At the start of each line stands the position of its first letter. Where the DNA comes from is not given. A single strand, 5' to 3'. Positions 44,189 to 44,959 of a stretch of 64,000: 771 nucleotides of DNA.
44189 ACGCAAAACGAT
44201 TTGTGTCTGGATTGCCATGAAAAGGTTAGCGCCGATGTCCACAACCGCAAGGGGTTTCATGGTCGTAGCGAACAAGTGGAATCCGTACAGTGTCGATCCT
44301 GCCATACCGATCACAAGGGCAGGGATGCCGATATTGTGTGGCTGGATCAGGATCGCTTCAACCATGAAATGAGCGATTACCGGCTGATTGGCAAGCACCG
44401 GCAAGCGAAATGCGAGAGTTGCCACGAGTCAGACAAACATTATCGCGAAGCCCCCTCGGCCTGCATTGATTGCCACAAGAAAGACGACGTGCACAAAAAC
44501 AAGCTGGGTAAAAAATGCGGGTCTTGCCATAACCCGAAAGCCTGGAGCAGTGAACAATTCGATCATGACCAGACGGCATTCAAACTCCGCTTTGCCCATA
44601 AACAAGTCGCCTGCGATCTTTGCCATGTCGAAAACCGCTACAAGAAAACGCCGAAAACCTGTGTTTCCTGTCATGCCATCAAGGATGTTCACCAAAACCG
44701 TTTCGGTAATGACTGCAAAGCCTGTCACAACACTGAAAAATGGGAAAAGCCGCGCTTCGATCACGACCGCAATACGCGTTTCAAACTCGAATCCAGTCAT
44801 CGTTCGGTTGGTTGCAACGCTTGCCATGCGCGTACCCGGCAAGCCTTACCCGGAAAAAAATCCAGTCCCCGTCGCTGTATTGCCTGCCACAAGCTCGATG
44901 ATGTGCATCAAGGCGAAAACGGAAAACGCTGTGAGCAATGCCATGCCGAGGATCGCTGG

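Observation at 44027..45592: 21-heme cytochrome built as a polymer of seven triheme c7-like modules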

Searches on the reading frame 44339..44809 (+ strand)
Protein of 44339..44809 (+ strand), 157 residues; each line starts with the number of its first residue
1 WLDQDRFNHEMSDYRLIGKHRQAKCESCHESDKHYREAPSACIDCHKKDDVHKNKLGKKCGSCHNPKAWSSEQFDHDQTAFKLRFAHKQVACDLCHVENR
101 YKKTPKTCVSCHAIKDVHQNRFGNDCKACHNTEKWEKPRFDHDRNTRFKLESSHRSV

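Call 50: predict_structure(alignment_id=A3)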
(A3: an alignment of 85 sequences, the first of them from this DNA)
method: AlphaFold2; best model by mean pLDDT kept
length: 157 residues; sequences in the alignment: 85
mean_pLDDT: 83.0   pTM: 0.49
mean pLDDT of the five models: 83.0, 81.6, 81.4, 77.9, 71.5
residues with pLDDT >= 90: 8; 70-90: 139; 50-70: 8; < 50: 2
segments of 3 or more residues with pLDDT < 50: none
pLDDT, mean of each block of 10 residues (from residue 1): 68 89 90 88 88 81 78 74 88 83 85 86 87 77 83 84
secondary structure, 60 per line:
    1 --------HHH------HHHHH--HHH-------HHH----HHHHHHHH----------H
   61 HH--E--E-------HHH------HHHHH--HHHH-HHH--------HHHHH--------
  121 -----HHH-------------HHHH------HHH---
elements in order: H18-22 H42-49 H85-89 H92-95 H108-112 H142-145

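Call 55: fold_search(model_id=the predicted structure, library=pdb)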
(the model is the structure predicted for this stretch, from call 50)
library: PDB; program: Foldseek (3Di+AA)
matches with E <= 10: 1; with E <= 0.001: 0
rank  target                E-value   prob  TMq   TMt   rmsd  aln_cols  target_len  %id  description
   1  6qvm_A                5.0e+00  0.01  0.14  0.05  18.6       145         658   16  Undecaheme cytochrome from S-layer of Carboxydothermus ferrireducens (released 2020-03-25)

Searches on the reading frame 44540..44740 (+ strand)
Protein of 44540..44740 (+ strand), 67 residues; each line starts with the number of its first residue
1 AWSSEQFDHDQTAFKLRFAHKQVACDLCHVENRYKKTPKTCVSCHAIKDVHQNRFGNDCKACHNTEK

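Call 20: search_solved_structures(query=A1, max_evalue=10, show_alignments=5)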
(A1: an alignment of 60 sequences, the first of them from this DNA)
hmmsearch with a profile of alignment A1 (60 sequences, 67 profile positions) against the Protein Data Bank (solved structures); distinct sequences matched with E-value up to 10: 105 (the best 60 are shown).
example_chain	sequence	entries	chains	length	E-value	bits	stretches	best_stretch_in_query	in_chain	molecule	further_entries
3ov0_A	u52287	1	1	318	1.5e-05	28.2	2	10-46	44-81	Cytochrome c family protein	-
1ofw_A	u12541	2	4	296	0.00012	25.3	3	21-64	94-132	NINE-HEME CYTOCHROME C | NINE HEME CYTOCHROME C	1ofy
1duw_A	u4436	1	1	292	0.00028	24.1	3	21-47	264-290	NONAHEME CYTOCHROME C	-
3ouq_A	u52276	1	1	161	0.00029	24.1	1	9-46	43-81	Cytochrome c family protein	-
3pmq_A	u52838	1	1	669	0.00046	23.4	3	39-66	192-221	Decaheme cytochrome c MtrF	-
6r2q_A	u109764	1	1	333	0.00064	23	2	8-65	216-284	Cystathionine beta-synthase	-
2e84_A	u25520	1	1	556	0.00072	22.8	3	20-47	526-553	High-molecular-weight cytochrome c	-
6hr0_A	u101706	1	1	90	0.00087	22.6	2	14-66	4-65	Cytochrome C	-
7lq5_A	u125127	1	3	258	0.001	22.3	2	23-66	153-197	Cytochrome c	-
1m1p_A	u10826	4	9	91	0.0012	22.1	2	17-65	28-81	Small tetraheme cytochrome c | Periplasmic tetraheme cytochrome c CctA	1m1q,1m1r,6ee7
2j7a_C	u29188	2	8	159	0.0022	21.3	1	21-47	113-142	CYTOCHROME C QUINOL DEHYDROGENASE NRFH | NAPC/NIRT CYTOCHROME C FAMILY PROTEIN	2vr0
19hc_A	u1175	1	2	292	0.0028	20.9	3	21-47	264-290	PROTEIN (NINE-HAEM CYTOCHROME C)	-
1h29_A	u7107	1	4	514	0.0032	20.8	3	19-47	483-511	HIGH-MOLECULAR-WEIGHT CYTOCHROME C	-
4lmh_A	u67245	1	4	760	0.005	20.1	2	38-66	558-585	Extracellular iron oxide respiratory system surface decaheme cytochrome c component OmcA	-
6btm_A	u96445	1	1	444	0.0064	19.8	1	21-53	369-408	Alternative Complex III subunit A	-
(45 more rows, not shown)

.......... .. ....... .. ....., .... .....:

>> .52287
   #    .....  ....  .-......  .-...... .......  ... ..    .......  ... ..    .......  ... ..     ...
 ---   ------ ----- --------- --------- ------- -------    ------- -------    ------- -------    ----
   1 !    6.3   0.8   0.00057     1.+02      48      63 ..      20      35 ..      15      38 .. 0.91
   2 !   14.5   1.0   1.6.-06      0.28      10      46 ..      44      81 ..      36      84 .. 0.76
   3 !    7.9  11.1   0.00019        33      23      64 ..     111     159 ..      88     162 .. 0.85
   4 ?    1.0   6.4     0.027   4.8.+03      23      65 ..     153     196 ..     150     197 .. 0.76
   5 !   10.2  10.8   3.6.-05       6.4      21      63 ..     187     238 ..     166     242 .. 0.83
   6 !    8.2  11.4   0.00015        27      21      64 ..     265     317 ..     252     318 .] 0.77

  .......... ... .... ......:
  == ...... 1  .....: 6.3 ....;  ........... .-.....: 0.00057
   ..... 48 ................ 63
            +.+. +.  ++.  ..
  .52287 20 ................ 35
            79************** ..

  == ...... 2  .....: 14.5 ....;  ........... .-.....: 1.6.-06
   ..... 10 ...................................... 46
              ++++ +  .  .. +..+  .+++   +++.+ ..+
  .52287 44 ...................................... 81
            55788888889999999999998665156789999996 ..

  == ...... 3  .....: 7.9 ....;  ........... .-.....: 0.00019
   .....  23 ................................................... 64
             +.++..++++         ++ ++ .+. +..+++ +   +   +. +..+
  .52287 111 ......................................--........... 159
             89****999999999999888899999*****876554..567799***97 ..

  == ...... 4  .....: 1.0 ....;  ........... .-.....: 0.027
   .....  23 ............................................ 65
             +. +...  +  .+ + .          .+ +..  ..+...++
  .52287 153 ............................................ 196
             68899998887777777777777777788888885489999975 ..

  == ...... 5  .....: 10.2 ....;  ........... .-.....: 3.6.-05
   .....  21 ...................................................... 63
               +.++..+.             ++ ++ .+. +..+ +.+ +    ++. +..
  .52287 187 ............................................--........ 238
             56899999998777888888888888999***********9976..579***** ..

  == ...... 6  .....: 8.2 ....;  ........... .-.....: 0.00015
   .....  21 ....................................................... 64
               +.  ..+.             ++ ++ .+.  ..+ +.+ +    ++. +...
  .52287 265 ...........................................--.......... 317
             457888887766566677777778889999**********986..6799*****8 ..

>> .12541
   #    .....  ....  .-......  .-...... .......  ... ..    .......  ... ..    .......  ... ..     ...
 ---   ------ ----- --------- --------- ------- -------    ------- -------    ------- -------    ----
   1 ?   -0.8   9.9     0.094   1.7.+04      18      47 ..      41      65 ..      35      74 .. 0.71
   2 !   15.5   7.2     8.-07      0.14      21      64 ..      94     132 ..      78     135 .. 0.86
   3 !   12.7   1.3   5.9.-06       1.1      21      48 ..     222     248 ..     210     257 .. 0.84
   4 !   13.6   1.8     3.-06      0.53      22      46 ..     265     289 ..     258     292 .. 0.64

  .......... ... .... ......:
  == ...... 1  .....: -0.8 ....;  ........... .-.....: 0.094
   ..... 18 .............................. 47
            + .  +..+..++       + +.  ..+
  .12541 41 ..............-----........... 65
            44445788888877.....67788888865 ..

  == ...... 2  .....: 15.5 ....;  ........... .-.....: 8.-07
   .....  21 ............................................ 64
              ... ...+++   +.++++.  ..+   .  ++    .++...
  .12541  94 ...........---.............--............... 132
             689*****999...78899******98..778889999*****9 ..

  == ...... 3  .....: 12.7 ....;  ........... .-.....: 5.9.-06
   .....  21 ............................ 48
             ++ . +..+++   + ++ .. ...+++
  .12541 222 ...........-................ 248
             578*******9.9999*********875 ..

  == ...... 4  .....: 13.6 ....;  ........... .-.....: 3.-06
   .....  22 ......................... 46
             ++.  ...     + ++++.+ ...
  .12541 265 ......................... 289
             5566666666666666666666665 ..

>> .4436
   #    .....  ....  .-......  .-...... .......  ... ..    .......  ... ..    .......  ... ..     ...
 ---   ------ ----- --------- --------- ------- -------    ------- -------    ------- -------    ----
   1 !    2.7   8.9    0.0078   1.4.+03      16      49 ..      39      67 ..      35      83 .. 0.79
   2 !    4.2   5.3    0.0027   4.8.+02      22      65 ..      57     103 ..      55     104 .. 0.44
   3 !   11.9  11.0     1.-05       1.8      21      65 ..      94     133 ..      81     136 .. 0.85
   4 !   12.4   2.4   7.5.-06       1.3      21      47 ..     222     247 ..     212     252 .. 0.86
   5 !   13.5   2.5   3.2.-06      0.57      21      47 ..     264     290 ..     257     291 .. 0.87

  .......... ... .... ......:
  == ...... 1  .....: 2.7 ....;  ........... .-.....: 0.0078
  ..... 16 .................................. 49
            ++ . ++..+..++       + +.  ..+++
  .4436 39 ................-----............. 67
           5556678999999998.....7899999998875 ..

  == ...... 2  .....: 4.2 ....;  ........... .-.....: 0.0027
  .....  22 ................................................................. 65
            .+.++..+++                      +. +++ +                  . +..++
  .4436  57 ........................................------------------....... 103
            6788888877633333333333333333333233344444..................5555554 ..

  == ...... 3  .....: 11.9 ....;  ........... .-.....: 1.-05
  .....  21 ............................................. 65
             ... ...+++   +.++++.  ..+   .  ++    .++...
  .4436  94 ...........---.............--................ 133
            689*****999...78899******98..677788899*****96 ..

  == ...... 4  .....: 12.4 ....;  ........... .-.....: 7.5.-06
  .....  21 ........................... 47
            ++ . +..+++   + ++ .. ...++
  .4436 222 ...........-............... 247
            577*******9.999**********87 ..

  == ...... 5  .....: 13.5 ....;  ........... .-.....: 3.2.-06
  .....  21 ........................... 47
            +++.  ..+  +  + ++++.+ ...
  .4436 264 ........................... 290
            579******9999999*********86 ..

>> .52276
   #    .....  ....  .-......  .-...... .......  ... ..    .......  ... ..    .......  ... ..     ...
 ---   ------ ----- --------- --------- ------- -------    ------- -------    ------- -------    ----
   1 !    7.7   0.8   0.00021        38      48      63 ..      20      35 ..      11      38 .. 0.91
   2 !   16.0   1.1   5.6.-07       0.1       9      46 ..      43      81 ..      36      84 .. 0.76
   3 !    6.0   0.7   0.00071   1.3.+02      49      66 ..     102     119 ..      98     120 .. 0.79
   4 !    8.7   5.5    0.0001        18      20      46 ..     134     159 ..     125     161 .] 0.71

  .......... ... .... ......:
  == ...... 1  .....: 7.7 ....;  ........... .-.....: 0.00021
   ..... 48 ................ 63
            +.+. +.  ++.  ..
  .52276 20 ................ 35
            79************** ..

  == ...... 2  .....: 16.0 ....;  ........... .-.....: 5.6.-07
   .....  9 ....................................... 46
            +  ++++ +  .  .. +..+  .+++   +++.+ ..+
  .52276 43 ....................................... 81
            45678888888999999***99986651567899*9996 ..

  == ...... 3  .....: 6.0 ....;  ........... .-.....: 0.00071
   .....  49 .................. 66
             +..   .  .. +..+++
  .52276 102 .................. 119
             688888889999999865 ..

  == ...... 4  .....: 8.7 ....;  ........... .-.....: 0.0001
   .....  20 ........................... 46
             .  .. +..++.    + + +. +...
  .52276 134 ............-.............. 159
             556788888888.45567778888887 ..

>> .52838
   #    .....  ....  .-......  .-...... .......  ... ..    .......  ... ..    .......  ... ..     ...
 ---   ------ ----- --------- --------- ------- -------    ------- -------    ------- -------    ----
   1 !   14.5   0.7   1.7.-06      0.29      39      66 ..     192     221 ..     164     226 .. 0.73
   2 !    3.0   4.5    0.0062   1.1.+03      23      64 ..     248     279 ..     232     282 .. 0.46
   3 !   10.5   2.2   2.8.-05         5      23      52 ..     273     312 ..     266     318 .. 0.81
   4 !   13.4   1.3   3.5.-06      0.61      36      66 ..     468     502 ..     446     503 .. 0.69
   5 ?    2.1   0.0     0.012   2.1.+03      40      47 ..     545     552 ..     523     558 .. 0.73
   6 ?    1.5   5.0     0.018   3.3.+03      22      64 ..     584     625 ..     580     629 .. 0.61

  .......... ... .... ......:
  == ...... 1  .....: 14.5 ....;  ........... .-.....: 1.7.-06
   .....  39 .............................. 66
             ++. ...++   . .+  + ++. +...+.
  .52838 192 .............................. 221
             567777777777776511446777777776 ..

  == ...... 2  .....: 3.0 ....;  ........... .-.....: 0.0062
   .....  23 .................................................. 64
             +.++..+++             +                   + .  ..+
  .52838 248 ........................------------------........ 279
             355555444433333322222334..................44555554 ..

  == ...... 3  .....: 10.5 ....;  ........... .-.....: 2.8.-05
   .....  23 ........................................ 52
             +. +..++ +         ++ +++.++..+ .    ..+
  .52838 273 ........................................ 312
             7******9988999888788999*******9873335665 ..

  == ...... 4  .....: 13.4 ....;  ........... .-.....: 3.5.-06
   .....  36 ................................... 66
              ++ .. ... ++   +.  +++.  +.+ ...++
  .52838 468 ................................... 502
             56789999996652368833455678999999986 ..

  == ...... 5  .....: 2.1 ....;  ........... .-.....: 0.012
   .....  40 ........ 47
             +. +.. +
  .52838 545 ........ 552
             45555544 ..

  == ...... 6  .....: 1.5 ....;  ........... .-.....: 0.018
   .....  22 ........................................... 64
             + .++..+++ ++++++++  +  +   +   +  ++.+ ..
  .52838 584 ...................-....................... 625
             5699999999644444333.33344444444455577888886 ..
